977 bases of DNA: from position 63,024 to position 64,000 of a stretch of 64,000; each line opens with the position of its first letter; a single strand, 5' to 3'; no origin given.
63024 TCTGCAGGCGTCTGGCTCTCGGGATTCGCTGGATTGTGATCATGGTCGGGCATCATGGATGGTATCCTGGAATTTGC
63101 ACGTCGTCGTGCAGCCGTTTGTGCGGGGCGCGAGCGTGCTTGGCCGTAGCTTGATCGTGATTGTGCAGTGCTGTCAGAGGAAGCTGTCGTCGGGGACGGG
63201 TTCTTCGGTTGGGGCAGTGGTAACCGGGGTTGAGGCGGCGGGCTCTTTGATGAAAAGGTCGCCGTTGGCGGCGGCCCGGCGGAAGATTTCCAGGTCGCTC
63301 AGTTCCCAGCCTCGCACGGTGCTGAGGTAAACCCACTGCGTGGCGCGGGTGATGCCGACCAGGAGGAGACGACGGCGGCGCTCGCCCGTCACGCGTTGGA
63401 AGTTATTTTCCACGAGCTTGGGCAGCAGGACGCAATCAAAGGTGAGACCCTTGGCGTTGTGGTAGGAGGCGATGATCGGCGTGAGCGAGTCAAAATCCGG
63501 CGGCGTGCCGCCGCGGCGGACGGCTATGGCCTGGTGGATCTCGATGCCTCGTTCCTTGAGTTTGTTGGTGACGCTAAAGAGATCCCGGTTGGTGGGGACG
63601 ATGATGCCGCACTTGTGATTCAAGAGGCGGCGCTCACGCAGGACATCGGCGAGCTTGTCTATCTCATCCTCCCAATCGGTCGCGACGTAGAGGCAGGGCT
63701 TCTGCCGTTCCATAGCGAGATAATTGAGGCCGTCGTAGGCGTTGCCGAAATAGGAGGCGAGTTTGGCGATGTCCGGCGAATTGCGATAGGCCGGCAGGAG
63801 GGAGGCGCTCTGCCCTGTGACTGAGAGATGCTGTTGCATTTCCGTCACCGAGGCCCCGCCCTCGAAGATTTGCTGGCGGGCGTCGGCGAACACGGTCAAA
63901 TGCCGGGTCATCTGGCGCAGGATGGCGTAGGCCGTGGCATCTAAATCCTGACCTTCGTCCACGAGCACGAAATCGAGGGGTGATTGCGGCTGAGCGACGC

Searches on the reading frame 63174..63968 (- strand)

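Call 69: search_protein_families(library=pfam, max_evalue=0.001, proteins=[window:63174-63968:-])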
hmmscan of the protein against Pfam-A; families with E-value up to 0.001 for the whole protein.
window:63174-63968:- (264 aa): 2 families
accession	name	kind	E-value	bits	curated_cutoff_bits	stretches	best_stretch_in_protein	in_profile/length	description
PF13361.12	UvrD_C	-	8e-10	39.1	25.6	1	166-218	289-348/350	UvrD-like helicase C-terminal domain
PF13538.12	UvrD_C_2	-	3.2e-09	36.9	27.4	1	168-215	6-51/52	UvrD-like helicase C-terminal domain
